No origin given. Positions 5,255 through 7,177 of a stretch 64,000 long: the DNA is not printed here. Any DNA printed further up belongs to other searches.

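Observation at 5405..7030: Cathepsin C (DPPI)-like protease predicted to be a type I membrane protein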

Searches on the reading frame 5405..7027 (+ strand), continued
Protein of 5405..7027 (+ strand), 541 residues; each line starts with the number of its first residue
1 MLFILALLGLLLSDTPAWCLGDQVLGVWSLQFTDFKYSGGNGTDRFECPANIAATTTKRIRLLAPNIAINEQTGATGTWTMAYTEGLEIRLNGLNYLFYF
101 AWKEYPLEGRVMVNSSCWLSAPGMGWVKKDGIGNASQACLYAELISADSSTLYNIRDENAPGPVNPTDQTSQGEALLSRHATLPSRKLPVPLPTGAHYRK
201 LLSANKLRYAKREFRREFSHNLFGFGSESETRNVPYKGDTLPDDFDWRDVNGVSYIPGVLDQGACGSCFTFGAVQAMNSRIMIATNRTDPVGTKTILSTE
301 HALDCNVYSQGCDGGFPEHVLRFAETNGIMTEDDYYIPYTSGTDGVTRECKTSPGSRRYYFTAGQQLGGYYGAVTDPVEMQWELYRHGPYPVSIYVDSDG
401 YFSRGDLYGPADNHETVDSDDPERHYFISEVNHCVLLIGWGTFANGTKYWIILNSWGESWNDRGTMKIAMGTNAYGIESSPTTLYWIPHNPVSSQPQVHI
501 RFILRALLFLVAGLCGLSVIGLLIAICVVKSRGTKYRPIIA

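Call 26: list_cluster_members(proteins=[window:5405-7027:+, P0003, P0004, P0005, P0006, P0008])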
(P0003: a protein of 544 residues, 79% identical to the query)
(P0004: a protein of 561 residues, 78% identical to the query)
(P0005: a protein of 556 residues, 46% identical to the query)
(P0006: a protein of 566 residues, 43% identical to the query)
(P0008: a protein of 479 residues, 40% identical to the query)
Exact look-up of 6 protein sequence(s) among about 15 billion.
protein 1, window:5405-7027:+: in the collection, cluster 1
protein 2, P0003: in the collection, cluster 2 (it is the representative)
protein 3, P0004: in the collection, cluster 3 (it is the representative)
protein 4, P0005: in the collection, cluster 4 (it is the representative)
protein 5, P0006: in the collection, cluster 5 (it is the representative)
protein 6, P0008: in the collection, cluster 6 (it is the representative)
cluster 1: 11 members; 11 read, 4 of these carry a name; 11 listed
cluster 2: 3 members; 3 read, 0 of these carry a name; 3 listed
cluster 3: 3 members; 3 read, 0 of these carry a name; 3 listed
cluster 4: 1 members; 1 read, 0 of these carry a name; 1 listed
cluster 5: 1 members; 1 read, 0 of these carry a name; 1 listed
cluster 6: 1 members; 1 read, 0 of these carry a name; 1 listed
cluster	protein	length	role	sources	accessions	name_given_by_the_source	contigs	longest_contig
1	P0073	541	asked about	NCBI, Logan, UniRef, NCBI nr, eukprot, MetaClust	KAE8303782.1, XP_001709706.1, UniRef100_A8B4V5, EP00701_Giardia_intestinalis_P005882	Dipeptidyl-peptidase I [Giardia duodenalis] | Dipeptidyl-peptidase I n=1 Tax=Giardia intestinalis (strain ATCC 50803 / WB clone C6) ... | Dipeptidyl-peptidase I [Giardia intestinalis]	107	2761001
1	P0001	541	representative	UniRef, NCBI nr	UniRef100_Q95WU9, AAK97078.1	Encystation-specific protease n=1 Tax=Giardia intestinalis TaxID=5741 RepID=Q95WU9_GIAIN | encystation-specific protease [Giardia intestinalis]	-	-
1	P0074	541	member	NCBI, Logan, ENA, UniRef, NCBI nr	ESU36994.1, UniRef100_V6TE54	Dipeptidyl-peptidase I precursor [Giardia duodenalis] | Dipeptidyl-peptidase I n=1 Tax=Giardia intestinalis TaxID=5741 RepID=V6TE54_GIAIN | Dipeptidyl-peptidase I precursor [Giardia intestinalis]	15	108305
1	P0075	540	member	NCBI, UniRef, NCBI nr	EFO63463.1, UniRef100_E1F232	Dipeptidyl-peptidase I precursor [Giardia lamblia P15] | Dipeptidyl-peptidase I n=1 Tax=Giardia intestinalis (strain P15) TaxID=658858 ...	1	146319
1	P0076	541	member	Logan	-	-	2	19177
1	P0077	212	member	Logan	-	-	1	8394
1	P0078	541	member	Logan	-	-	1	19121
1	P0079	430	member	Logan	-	-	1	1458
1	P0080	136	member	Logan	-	-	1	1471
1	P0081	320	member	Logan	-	-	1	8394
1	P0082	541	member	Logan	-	-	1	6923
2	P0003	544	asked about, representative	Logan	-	-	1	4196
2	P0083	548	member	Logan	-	-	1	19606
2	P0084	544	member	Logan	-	-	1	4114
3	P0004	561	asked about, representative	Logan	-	-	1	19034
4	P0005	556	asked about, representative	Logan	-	-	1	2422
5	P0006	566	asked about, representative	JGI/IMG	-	-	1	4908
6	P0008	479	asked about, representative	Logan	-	-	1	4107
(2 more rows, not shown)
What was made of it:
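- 5405..7030 (+): Complete coding sequence of Giardia ESCP / dipeptidyl-peptidase I (GL50803_14566), 541 aa plus stop codon. Exact-sequence match to XP_001709706.1 / KAE8303782.1 / UniProt A8B4V5 (call 26).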

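Call 31: find_encoding_contigs(protein=P0008, flank=3000, max_places=2)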
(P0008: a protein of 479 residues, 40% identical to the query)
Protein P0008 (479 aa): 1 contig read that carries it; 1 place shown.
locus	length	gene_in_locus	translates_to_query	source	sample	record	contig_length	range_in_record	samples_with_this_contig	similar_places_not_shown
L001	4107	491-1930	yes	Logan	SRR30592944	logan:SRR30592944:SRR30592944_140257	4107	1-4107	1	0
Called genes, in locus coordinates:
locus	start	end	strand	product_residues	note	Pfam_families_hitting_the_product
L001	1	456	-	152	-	?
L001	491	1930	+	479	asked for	PF08773:CathepsinC_exc (weak), PF00112:Peptidase_C1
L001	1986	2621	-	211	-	-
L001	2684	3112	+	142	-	-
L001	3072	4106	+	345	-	?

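Call 32: find_encoding_contigs(protein=P0005, flank=3000, max_places=2)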
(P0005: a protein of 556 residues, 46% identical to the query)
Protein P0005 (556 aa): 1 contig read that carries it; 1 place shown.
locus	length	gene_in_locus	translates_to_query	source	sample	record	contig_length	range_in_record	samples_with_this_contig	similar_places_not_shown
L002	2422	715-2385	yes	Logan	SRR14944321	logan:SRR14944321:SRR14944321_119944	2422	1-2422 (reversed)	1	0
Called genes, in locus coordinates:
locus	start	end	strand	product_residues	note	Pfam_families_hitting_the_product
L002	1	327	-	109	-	?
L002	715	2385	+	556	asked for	PF08773:CathepsinC_exc, PF00112:Peptidase_C1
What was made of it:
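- Tried and rejected: I tried to identify the organisms behind the unnamed homologues P0005 and P0008 through their contigs (calls 31, 32).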

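Call 35: predict_structure(alignment_id=A1)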
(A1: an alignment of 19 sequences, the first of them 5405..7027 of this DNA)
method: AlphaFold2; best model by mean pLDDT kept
length: 541 residues; sequences in the alignment: 19
mean_pLDDT: 67.5   pTM: 0.69
mean pLDDT of the five models: 67.5, 65.5, 65.4, 63.9, 62.3
residues with pLDDT >= 90: 65; 70-90: 249; 50-70: 78; < 50: 149
segments of 3 or more residues with pLDDT < 50: 1-13, 161-199, 205-238, 338-347, 398-430, 490-499, 534-541
pLDDT, mean of each block of 10 residues (from residue 1): 40 58 90 77 73 93 87 88 83 89 79 86 88 82 93 71 34 31 27 39 45 28 29 43 88 83 73 89 76 71 75 70 86 65 53 76 75 72 88 64 41 33 36 82 82 76 76 65 76 40 75 84 80 49 44
secondary structure, 60 per line:
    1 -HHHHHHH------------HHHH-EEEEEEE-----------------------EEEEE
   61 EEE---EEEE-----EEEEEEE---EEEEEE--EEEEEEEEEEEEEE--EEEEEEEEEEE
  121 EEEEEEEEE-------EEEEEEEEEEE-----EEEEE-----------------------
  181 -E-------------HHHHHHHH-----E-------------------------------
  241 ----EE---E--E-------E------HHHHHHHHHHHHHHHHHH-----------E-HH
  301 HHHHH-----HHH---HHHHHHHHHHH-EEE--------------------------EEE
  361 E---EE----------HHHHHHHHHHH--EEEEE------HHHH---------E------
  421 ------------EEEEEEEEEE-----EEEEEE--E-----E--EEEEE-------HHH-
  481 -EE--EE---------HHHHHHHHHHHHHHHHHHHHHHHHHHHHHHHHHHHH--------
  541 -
elements in order: H2-8 H21-24 E26-32 E56-63 E67-70 E76-82 E86-91 E94-107 E110-129 E137-147 E153-157 H196-203 H268-285 H299-305 H317-327 E329-331 E358-361 H377-387 E390-394 H401-404 E433-442 E448-453 E465-469 H497-532
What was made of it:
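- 5444..5830 (+): Cathepsin C exclusion domain, residues 14-142 by Pfam (the beta-barrel extends to about residue 157 in the model). The model has beta strands at 26-157 with pLDDT about 80-93 (call 35).
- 5885..6118 (+): Linker/propeptide region, residues 161-238. It is poorly conserved, predicted disordered, and presumably excised on activation as in other DPPIs. pLDDT below 50 for 161-199 and 205-238 (call 35).
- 6920..6991 (+): Single transmembrane helix, residues about 506-529 (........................). Model helix 497-532 with pLDDT 75-84 (call 35).
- On Cathepsin C / DPPI (papain family C1A with exclusion domain): The beta-barrel is modelled at pLDDT 80-93 (call 35).
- On YxxPhi-sorted type I endolysosomal membrane proteins: Model helix 497-532 (call 35).
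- Checked: The AlphaFold2 model has one continuous helix at 497-532 with pLDDT 75-84 (call 35).
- The AlphaFold2 model shows an exclusion beta-barrel, a papain fold and one long C-terminal helix (call 35).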

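Call 38: fold_search(model_id=the predicted structure, library=pdb)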
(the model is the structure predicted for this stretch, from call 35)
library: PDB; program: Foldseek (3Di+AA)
matches with E <= 10: 764; with E <= 0.001: 296
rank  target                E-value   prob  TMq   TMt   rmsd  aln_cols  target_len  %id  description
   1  1jqp                  1.2e-28  1.00  0.58  0.88   4.7       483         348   24  dipeptidyl peptidase I (cathepsin C), a tetrameric cysteine protease of the papain family (released 2002-10-18)
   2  3pdf_A                2.8e-28  1.00  0.58  0.87   4.6       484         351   24  Discovery of Novel Cyanamide-Based Inhibitors of Cathepsin C (released 2011-10-26)
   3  4oel_A                3.7e-17  1.00  0.44  0.83   3.6       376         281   22  Crystal structure of Cathepsin C in complex with dipeptide substrates (released 2015-03-25)
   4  4oem_A                4.1e-17  1.00  0.45  0.84   2.6       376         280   22  Crystal structure of Cathepsin C in complex with dipeptide substrates (released 2015-03-25)
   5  2g6d                  9.8e-14  1.00  0.34  0.82   5.9       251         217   27  Human cathepsin S mutant with vinyl sulfone inhibitor CRA-14009 (released 2006-04-04)
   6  1u9w                  1.2e-13  1.00  0.34  0.80   4.3       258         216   26  Crystal Structure of the Cysteine Protease Human Cathepsin K in Complex with the Covalent Inhibitor NVP-ABI491 (released 2005-08-11)
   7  8iui_A                1.4e-13  1.00  0.35  0.82   5.6       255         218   27  Crystal structure of silkworm fibroinase complexed with E-64 (released 2024-04-03)
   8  9g6a_B                1.5e-13  1.00  0.35  0.83   3.9       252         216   28  Peptide-Small Molecule Hybrids as Novel Selective Irreversible Cathepsin-K Inhibitors in Primary Osteoclasts and Human (released 2025-07-30)
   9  4p6e_A                2.7e-13  1.00  0.35  0.83   5.5       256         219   26  Crystal Structure of Human Cathepsin S Bound to a Non-covalent Inhibitor (released 2014-10-29)
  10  3iej_A                2.7e-13  1.00  0.34  0.80   5.9       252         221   25  Pyrazole-based Cathepsin S Inhibitors with Arylalkynes as P1 Binding Elements (released 2009-10-06)
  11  1deu_A                2.8e-13  1.00  0.35  0.66   8.7       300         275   25  CRYSTAL STRUCTURE OF HUMAN PROCATHEPSIN X: A CYSTEINE PROTEASE WITH THE PROREGION COVALENTLY LINKED TO THE ACTIVE SITE (released 2000-02-18)
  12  2fq9_A                3.2e-13  1.00  0.35  0.82   5.5       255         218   26  Cathepsin S with nitrile inhibitor (released 2006-03-21)
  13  6ql8                  3.2e-13  1.00  0.35  0.82   3.9       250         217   29  Cathepsin-K in complex with MIV-711 (released 2020-02-19)
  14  6yyn_BBB              3.4e-13  1.00  0.35  0.82   5.5       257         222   26  Structure of Cathepsin S in complex with Compound 14 (released 2021-05-12)
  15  1by8                  3.4e-13  1.00  0.32  0.53   8.1       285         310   26  THE CRYSTAL STRUCTURE OF HUMAN PROCATHEPSIN K (released 1999-10-24)
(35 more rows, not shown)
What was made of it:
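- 5444..5830 (+): Foldseek top hits 1jqp/3pdf cover both domains with TM-score 0.87-0.88 normalised to the target (call 38).
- On Cathepsin C / DPPI (papain family C1A with exclusion domain): DPPI structures are the top Foldseek hits and cover both domains (call 38).
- Foldseek ranks DPPI 1jqp and 3pdf first with TM-score 0.87-0.88 (call 38).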
